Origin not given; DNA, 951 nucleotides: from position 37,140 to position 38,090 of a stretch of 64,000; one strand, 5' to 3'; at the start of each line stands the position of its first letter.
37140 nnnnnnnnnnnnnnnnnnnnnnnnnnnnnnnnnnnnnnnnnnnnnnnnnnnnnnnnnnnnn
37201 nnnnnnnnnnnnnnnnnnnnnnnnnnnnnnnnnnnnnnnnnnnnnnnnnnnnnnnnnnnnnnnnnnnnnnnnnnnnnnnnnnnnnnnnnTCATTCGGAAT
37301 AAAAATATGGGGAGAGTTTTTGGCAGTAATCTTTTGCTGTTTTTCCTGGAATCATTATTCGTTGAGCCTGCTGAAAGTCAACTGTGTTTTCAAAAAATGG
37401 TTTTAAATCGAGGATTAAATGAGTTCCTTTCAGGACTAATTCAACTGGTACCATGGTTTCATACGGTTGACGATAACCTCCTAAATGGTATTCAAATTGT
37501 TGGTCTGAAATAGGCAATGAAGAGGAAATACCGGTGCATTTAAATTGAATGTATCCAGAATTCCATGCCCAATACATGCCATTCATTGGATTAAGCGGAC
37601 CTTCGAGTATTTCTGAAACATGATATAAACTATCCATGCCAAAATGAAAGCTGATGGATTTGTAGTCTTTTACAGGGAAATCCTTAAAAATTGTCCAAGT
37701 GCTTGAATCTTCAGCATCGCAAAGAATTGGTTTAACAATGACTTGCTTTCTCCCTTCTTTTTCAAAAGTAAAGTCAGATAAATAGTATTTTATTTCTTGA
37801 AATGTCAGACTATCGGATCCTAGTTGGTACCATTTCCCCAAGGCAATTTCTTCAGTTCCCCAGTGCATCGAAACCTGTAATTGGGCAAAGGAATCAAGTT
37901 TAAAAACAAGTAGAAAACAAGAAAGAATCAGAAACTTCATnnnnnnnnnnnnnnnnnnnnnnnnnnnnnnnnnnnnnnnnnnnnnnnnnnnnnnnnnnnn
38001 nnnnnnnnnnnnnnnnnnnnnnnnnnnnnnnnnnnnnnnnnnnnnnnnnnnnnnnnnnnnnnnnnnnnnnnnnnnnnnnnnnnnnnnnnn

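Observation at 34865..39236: ECF sigma/anti-sigma-controlled MbnP-MbnH-like module that ends in a T9SS-exported YHYH protein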

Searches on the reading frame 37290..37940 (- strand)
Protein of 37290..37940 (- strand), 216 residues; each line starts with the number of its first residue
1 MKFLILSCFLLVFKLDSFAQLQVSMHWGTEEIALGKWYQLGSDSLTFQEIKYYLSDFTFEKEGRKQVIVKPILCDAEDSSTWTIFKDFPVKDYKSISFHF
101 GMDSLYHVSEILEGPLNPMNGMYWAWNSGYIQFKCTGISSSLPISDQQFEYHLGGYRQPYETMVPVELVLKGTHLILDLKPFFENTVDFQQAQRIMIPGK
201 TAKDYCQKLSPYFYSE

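Call 3: search_protein_families(library=pfam, proteins=[window:37290-37940:-], max_evalue=0.01)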
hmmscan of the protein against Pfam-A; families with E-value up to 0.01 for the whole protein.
window:37290-37940:- (216 aa): 1 family
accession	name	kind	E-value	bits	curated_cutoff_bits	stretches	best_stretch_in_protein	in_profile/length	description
PF20243.3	MbnP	-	4.3e-34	118.5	27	1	20-196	5-188/189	MbnP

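Call 4: search_protein_families(library=ncbifam, proteins=[window:37290-37940:-], max_evalue=0.01)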
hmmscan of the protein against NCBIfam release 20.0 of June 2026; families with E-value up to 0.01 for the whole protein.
window:37290-37940:- (216 aa): 1 family
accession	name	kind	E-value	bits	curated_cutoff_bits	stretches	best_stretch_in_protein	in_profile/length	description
TIGR04052.2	MbnP_like_WxW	equivalog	4e-07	29.7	140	1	78-154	85-161/257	MbnP family copper-binding protein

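Call 16: find_homologous_proteins(query=window:37290-37940:-, max_evalue=0.00001)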
Query window:37290-37940:- (216 aa): 277 proteins with E <= 0.00001 among 317 candidates; the best 120 are listed.
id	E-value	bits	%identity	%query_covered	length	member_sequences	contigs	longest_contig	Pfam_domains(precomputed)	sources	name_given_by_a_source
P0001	1.3e-133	462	94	100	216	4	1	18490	PF20243.4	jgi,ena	-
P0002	9.0e-89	315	63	100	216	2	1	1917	PF20243.4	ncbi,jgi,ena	jgi:hypothetical protein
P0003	8.1e-87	309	64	96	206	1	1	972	PF20243.4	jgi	jgi:hypothetical protein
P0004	8.2e-87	309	64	93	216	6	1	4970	PF20243.4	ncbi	-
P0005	8.4e-87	309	62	97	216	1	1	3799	PF20243.4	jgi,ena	jgi:hypothetical protein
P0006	1.5e-86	308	63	100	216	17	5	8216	PF20243.4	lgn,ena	-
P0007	5.5e-85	303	62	97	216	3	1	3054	PF20243.4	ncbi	-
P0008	7.8e-85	302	62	98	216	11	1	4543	PF20243.4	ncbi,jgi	jgi:hypothetical protein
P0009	1.9e-84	301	61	100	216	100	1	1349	PF20243.4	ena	-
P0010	3.8e-84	300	61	100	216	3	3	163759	PF20243.4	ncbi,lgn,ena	-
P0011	5.3e-84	299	62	95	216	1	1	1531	PF20243.4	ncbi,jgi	jgi:hypothetical protein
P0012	7.1e-84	299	59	100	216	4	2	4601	PF20243.4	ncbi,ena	-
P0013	7.7e-84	299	61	100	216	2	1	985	PF20243.4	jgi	jgi:hypothetical protein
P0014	9.5e-84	299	62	97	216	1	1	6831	PF20243.4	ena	-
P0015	1.1e-83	298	60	100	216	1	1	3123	PF20243.4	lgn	-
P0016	1.1e-83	298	59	97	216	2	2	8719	PF20243.4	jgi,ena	jgi:hypothetical protein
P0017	1.3e-83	298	59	100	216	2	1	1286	PF20243.4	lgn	-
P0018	1.5e-83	298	61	100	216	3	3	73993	PF20243.4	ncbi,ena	-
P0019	3.2e-83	297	64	92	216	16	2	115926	PF20243.4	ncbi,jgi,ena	jgi:hypothetical protein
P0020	8.3e-83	296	59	99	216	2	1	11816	PF20243.4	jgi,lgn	jgi:hypothetical protein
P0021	1.0e-82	295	59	100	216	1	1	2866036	PF20243.4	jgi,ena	jgi:hypothetical protein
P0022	2.5e-82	294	61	100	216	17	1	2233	PF20243.4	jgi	-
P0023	4.1e-82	293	60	100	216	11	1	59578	PF20243.4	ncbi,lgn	ncbi:MAG: hypothetical protein RLZZ585_1393 [Bacteroidota bacterium]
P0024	1.6e-81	291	61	92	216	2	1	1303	PF20243.4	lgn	-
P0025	1.9e-81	291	58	100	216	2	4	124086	PF20243.4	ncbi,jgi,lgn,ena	jgi:hypothetical protein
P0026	2.0e-81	291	62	93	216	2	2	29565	PF20243.4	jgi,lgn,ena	jgi:hypothetical protein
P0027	2.4e-81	291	59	100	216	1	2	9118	PF20243.4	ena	-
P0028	2.5e-81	291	59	100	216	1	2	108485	PF20243.4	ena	-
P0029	2.6e-81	291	62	92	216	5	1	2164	PF20243.4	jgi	jgi:hypothetical protein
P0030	2.8e-81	291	58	97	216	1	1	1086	PF20243.4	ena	-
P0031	4.5e-81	290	58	100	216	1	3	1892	PF20243.4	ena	-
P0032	4.9e-81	290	59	100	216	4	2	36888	PF20243.4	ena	-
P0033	5.7e-81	290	58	100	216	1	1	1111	PF20243.4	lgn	-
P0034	8.6e-81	289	58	100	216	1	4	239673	PF20243.4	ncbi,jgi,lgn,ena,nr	ncbi:MAG: hypothetical protein NWR96_09660 [Crocinitomicaceae bacterium]|jgi:hypothetical protein|nr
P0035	8.9e-81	289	58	100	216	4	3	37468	PF20243.4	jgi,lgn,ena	jgi:hypothetical protein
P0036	9.1e-81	289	58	100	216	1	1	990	PF20243.4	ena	-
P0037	1.3e-80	288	59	98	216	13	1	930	PF20243.4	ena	-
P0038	1.4e-80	288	58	100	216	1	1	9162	PF20243.4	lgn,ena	-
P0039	1.8e-80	288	58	100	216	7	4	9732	PF20243.4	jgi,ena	jgi:hypothetical protein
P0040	2.1e-80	288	60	95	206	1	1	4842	PF20243.4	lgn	-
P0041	6.1e-80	286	58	100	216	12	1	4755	PF20243.4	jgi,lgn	jgi:hypothetical protein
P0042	5.2e-79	283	56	98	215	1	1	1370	PF20243.4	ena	-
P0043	5.6e-79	283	58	100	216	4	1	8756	PF20243.4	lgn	-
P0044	8.1e-78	279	59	99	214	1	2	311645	PF20243.4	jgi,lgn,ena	jgi:hypothetical protein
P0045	8.4e-77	276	56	95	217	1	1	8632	PF20243.4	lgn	-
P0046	5.1e-76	273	55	100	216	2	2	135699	PF20243.4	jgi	jgi:hypothetical protein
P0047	2.0e-75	271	67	79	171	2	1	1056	PF20243.4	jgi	jgi:hypothetical protein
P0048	7.8e-75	269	57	92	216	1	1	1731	PF20243.4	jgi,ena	jgi:hypothetical protein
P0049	2.7e-73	264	55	97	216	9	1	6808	PF20243.4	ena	-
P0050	1.4e-72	262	65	79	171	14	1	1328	PF20243.4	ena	-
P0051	1.2e-71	259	53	98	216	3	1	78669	PF20243.4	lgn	-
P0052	2.3e-71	258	53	99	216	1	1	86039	PF20243.4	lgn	-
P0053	2.2e-70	255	52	98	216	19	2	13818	PF20243.4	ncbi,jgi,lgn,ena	ncbi:MAG: hypothetical protein RLZZ243_1227 [Bacteroidota bacterium]|jgi:hypothetical protein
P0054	3.5e-70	254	50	100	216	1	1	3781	PF20243.4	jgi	jgi:hypothetical protein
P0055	1.6e-69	252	50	100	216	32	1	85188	PF20243.4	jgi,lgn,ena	jgi:hypothetical protein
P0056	1.9e-69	252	51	100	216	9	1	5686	PF20243.4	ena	-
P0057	2.6e-69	251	54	92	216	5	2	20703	PF20243.4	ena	-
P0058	3.9e-69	251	51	100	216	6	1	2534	PF20243.4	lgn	-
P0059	4.5e-69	251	52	98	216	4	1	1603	PF20243.4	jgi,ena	-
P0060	5.3e-59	218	62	69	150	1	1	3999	PF20243.4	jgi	jgi:hypothetical protein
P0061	2.4e-58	216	54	88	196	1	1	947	PF20243.4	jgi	jgi:hypothetical protein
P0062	9.4e-52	194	58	64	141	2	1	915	PF20243.4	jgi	-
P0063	1.5e-44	170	43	88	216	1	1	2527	PF20243.4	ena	-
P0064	7.0e-44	168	41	100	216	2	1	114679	PF20243.4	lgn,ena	-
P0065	4.8e-43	166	40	100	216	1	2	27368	PF20243.4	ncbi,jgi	jgi:hypothetical protein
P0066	2.0e-41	160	42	92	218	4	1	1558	PF20243.4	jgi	jgi:hypothetical protein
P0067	2.2e-41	160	40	92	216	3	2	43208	PF20243.4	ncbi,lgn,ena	-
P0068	2.2e-40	157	40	90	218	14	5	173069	PF20243.4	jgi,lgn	jgi:hypothetical protein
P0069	4.1e-39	153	41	98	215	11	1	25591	PF20243.4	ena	-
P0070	5.3e-39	152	43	91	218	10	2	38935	PF20243.4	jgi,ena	jgi:hypothetical protein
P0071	1.6e-37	147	41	91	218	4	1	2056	PF20243.4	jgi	jgi:hypothetical protein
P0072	3.1e-35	140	38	97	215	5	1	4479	PF20243.4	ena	-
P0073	1.1e-32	132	36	100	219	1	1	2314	PF20243.4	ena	-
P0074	2.9e-31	127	39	95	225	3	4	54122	PF20243.4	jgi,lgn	jgi:hypothetical protein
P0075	7.4e-31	126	39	94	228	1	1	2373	PF20243.4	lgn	-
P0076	9.1e-31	125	37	100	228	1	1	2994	PF20243.4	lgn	-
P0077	3.0e-30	124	36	90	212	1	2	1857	PF20243.4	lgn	-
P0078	4.6e-30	123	37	95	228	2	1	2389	PF20243.4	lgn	-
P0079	1.5e-29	121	39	77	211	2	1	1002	PF20243.4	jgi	jgi:hypothetical protein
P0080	2.5e-29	121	39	90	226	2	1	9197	PF20243.4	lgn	-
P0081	2.6e-29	121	37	99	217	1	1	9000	PF20243.4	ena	-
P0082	3.2e-29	120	37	99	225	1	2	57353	PF20243.4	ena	-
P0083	3.4e-29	120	35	98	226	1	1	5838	PF20243.4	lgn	-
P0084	6.1e-29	119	38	92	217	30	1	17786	PF20243.4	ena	-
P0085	6.8e-29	119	37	100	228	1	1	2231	PF20243.4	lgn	-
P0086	9.5e-29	119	37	98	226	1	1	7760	PF20243.4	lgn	-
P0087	1.0e-28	119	39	81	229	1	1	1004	PF20243.4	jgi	jgi:hypothetical protein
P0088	2.7e-28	117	35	93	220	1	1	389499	PF20243.4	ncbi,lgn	ncbi:MAG: MbnP family protein [Bacteroidota bacterium]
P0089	4.1e-28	117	38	80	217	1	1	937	PF20243.4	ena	-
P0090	5.5e-28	116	36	99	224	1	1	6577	PF20243.4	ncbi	-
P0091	9.7e-28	115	36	99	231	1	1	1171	PF20243.4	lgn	-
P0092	1.5e-27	115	40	80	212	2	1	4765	PF20243.4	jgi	jgi:hypothetical protein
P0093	1.9e-27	115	38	80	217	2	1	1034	PF20243.4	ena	-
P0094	2.9e-27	114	37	83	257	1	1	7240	PF20243.4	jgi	jgi:hypothetical protein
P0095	3.4e-27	114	41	80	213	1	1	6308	PF20243.4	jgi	jgi:hypothetical protein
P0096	4.2e-27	113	37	90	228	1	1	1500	PF20243.4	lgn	-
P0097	4.3e-27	113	34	96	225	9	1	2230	PF20243.4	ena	-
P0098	8.3e-27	112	37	89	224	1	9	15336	PF20243.4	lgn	-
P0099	9.2e-27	112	36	89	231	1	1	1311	PF20243.4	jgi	jgi:hypothetical protein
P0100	1.3e-26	112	37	84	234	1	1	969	PF20243.4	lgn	-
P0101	1.4e-26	112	38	78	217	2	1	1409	PF20243.4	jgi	-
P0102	1.6e-26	111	37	84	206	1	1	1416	PF20243.4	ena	-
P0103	2.6e-26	111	39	84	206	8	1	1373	PF20243.4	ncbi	-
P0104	3.1e-26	111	37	96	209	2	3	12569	PF20243.4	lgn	-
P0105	3.6e-26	110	34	96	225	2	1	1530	PF20243.4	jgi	-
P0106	4.9e-26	110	35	83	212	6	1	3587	PF20243.4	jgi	-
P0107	5.6e-26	110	38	86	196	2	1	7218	PF20243.4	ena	-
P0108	6.3e-26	110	37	92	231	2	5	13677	PF20243.4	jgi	jgi:hypothetical protein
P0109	8.4e-26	109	34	85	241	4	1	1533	PF20243.4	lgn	-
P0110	9.3e-26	109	35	94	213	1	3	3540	PF20243.4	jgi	jgi:hypothetical protein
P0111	1.0e-25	109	42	67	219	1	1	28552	PF20243.4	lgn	-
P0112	1.1e-25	109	37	83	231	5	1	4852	PF20243.4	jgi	jgi:hypothetical protein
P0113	1.5e-25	108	37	97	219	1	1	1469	PF20243.4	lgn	-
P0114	1.6e-25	108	37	84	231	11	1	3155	PF20243.4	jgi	jgi:hypothetical protein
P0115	2.1e-25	108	38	81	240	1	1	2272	PF20243.4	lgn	-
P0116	2.2e-25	108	35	82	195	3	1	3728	PF20243.4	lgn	-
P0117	3.0e-25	107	34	98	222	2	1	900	PF20243.4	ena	-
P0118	3.2e-25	107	35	90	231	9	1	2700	PF20243.4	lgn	-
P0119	4.4e-25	107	37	86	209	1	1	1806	PF20243.4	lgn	-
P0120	4.5e-25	107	37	83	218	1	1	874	PF20243.4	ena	-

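Call 18: find_related_loci(query=A1, collection=genome_contigs, flank=8000)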
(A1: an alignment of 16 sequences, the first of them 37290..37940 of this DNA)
Query A1 (216 aa) in genome_contigs; peptide patterns used: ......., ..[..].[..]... (x = any residue, [..] = any of these).
598 stretches matched a pattern (row limit reached: there are more); 558 encode a relative of the query (tblastn E <= 1e-3); the best 80 are kept; 80 distinct loci.
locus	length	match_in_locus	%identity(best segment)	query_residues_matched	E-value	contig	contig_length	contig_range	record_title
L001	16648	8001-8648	63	1-216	2e-93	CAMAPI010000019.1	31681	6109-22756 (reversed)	MAG: Chryseobacterium gleum isolate MaE-09apr19-167 genome assembly, contig: MaE-09apr19-C1348, whole genome shotgun seq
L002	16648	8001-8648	61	1-216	2e-89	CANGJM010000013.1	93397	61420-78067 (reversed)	MAG: Flavobacteriales bacterium isolate Jr-28jun17-195 genome assembly, contig: Jr-28jun17-C271, whole genome shotgun se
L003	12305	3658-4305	61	1-216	1e-89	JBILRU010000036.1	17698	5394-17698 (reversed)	MAG: Crocinitomicaceae bacterium isolate ME2018-06-14_3300042564_group8_bin83 Rohwer_bin796_scaffold_2906_c1, whole geno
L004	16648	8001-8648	61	1-216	2e-88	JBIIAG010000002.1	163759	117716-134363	MAG: Crocinitomicaceae bacterium isolate ME2000-05-11D8pf_3300042483_group1_bin132 Rohwer_bin715_scaffold_22_c1, whole g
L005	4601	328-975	59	1-216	5e-88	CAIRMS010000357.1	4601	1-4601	MAG: uncultured Flavobacteriales bacterium isolate Loclat_bin-16007 genome assembly, contig: bin-16007:357/397, whole ge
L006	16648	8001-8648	61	1-216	2e-87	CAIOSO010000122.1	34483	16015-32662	MAG: uncultured Flavobacteriales bacterium isolate Kiruna_bin-11606 genome assembly, contig: bin-11606:122/191, whole ge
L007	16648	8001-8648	60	1-216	1e-86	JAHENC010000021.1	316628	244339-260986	MAG: Crocinitomicaceae bacterium isolate Ww9 NODE_32_length_316628_cov_51.489604, whole genome shotgun sequence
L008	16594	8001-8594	62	19-216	1e-85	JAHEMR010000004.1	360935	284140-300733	MAG: Crocinitomicaceae bacterium isolate Ww78 NODE_21_length_360935_cov_13.409624, whole genome shotgun sequence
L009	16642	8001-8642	58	2-216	5e-85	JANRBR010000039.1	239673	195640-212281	MAG: Crocinitomicaceae bacterium isolate MAG_222 P22051_109_S31_metaspades_8_239673_cov_18, whole genome shotgun sequenc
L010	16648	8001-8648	62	1-216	6e-89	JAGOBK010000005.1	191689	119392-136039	MAG: Crocinitomicaceae bacterium isolate Go_LeineEff_bin_53 Go_LeineEff_5_length_191689_cov_44.658220, whole genome shot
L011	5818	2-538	65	38-216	1e-79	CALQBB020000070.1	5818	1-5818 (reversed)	MAG: Polynucleobacter meluiroseus isolate HRS-HS12-bin-127 genome assembly, contig: HRSG-E9-C5019, whole genome shotgun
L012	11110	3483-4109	56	8-216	4e-78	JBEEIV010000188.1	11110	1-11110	MAG: Bacteroidota bacterium isolate blueriver_2019_sw_WHONDRS-S19S_0024_B_bin.81 scaffold_402812, whole genome shotgun s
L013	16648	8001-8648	51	1-216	4e-74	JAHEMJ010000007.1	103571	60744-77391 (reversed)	MAG: Crocinitomicaceae bacterium isolate Ww7 NODE_197_length_103571_cov_40.365703, whole genome shotgun sequence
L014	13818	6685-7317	52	6-216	5e-74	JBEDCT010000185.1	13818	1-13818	MAG: Bacteroidota bacterium isolate NASQAN2014_144_B_bin.8 scaffold_1596262, whole genome shotgun sequence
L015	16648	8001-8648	48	1-216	4e-73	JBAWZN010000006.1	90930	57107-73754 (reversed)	MAG: Flavobacteriia bacterium isolate ELA116 MAG116_6, whole genome shotgun sequence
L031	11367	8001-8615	37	12-213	3e-41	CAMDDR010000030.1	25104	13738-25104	MAG: Chitinophaga pinensis isolate MaH-09apr19-258 genome assembly, contig: MaH-09apr19-C4572, whole genome shotgun sequ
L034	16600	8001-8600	39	6-202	3e-41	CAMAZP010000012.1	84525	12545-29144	MAG: Chitinophaga pinensis isolate MiE-22jul19-72 genome assembly, contig: MiE-22jul19-C167, whole genome shotgun sequen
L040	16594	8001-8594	35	19-213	2e-38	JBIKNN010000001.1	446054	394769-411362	MAG: Crocinitomicaceae bacterium isolate ME2014-10-01_3300034021_group5_bin116 Rohwer_bin756_scaffold_3_c1, whole genome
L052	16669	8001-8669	37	1-214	5e-35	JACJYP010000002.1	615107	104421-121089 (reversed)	MAG: Lewinellaceae bacterium isolate HK-STAS-BACT-41 HK-STAS-BACT-41_2, whole genome shotgun sequence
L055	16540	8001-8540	40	39-213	4e-34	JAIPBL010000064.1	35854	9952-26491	MAG: Saprospiraceae bacterium isolate Tobar13m-G26 Tobar13m-20mill-C222, whole genome shotgun sequence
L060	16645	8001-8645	35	1-213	4e-33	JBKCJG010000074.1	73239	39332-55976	MAG: Flavobacteriia bacterium isolate samp_450_metabat2_53 samp_450_481496, whole genome shotgun sequence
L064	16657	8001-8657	36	4-213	2e-32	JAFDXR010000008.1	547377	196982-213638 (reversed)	MAG: Bacteroidetes bacterium isolate SZAS-3 BACT-AMP-16__8__length-547377, whole genome shotgun sequence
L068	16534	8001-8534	36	39-213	1e-31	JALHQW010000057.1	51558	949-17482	MAG: Saprospiraceae bacterium isolate maxbin.051 c_000000003294, whole genome shotgun sequence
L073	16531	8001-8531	36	40-213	4e-31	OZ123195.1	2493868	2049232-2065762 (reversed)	MAG: Bacteroidota bacterium isolate ME-04may21-LR-49 genome assembly, chromosome: 1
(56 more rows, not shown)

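Call 22: search_solved_structures(query=A1, max_evalue=1, show_alignments=2)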
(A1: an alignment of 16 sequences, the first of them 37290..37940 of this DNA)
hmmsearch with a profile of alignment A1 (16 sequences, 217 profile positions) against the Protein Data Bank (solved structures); distinct sequences matched with E-value up to 1: 0.

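Call 26: search_solved_structures(query=window:37290-37940:-, max_evalue=10, show_alignments=3)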
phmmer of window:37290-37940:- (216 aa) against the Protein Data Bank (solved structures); distinct sequences matched with E-value up to 10: 0.

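Call 60: find_encoding_contigs(protein=P0094, flank=8000, max_places=2)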
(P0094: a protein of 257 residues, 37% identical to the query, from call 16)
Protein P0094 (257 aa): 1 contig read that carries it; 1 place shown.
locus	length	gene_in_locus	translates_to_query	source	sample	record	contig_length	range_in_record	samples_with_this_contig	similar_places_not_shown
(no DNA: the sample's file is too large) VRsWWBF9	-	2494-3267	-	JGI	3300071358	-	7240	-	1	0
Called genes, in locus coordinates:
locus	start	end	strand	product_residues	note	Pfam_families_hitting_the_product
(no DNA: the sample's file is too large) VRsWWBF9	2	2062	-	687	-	?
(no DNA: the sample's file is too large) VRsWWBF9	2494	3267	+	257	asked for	PF20243:MbnP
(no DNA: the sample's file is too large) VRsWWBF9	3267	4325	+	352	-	PF03150:CCP_MauG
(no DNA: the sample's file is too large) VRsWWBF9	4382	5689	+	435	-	PF14240:YHYH, PF18962:Por_Secre_tail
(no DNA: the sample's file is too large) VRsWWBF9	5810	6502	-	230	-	PF13489:Methyltransf_23 (weak), PF08241:Methyltransf_11, PF08242:Methyltransf_12 (weak), PF13649:Methyltransf_25 (weak), PF13847:Methyltransf_31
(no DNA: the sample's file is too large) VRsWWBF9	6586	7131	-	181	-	PF19841:GldN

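Call 61: find_encoding_contigs(protein=P0111, flank=8000, max_places=2)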
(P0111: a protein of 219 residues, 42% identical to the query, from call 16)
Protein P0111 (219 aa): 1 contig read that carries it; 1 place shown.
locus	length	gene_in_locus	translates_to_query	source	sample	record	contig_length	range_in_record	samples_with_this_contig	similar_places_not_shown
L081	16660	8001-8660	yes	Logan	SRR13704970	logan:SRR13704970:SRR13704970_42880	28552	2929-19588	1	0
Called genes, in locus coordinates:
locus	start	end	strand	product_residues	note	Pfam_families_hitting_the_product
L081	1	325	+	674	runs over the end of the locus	PF01433:Peptidase_M1, PF18962:Por_Secre_tail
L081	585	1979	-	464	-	PF03150:CCP_MauG, PF18962:Por_Secre_tail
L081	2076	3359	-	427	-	PF00989:PAS, PF13426:PAS_9, PF00512:HisKA (weak)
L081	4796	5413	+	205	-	PF00535:Glycos_transf_2, PF10111:Glyco_tranf_2_2, PF13641:Glyco_tranf_2_3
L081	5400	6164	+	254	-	-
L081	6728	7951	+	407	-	PF14240:YHYH, PF18962:Por_Secre_tail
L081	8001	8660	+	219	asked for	PF20243:MbnP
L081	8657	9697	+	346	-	PF03150:CCP_MauG, PF00034:Cytochrom_C (faint)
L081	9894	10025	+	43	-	-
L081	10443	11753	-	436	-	PF28495:TMEM260_2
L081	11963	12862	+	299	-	PF04116:FA_hydroxylase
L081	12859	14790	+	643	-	PF00270:DEAD (faint), PF04851:ResIII (faint), PF13086:AAA_11, PF13245:AAA_19, PF13604:AAA_30, PF01443:Viral_helicase1 (faint), PF13087:AAA_12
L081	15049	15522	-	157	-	-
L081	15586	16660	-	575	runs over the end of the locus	PF17899:Peptidase_M61_N, PF05299:Peptidase_M61, PF17820:PDZ_6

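Call 62: find_encoding_contigs(protein=P0104, flank=8000, max_places=2)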
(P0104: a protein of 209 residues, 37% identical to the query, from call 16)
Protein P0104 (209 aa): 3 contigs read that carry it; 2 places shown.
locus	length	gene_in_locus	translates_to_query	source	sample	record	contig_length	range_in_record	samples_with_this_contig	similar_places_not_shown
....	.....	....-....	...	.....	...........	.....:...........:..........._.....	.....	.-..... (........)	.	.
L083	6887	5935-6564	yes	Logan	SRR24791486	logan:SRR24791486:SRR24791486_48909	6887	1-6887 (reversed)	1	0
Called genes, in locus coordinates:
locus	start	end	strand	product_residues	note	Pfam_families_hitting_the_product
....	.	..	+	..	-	?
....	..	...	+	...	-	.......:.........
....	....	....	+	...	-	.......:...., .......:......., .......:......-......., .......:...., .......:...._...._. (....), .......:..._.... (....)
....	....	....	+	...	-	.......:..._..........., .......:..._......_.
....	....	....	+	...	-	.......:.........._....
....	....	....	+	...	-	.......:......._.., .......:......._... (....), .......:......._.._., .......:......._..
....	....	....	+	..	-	-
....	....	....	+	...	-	-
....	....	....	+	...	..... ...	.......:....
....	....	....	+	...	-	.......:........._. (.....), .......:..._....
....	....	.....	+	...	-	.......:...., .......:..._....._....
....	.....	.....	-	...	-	-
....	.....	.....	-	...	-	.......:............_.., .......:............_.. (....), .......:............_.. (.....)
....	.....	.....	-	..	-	?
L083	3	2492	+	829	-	?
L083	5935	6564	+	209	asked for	PF20243:MbnP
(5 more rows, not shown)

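Call 63: find_encoding_contigs(protein=P0116, flank=8000, max_places=2)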
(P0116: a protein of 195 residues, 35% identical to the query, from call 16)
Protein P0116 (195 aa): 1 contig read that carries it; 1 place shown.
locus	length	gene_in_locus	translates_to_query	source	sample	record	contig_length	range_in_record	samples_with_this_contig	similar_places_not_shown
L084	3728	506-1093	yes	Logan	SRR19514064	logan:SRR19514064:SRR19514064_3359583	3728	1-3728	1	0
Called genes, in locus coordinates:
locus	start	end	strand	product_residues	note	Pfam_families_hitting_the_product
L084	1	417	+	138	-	?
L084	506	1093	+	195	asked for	PF20243:MbnP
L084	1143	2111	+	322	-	PF03150:CCP_MauG, PF00034:Cytochrom_C (faint), PF13442:Cytochrome_CBB3 (faint)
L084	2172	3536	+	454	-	PF14240:YHYH, PF18962:Por_Secre_tail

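Call 75: predict_structure(alignment_id=A8)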
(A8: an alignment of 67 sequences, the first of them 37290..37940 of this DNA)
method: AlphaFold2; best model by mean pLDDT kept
length: 216 residues; sequences in the alignment: 67
mean_pLDDT: 90.1   pTM: 0.85
mean pLDDT of the five models: 90.1, 89.2, 88.2, 87.9, 85.9
residues with pLDDT >= 90: 149; 70-90: 45; 50-70: 22; < 50: 0
segments of 3 or more residues with pLDDT < 50: none
pLDDT, mean of each block of 10 residues (from residue 1): 67 61 97 98 97 97 94 94 90 96 82 85 79 96 90 91 96 97 94 91 97 97
secondary structure, 60 per line:
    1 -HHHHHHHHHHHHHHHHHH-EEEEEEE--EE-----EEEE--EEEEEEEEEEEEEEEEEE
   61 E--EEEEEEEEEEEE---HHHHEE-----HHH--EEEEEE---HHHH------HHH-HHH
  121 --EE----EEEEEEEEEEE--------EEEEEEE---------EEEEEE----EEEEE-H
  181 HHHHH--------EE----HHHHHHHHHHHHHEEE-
elements in order: H2-19 E21-27 E37-40 E43-61 E64-75 H79-82 E95-100 H104-107 E129-139 E148-154 E164-169 E174-178 H180-185 H200-212 E213-215
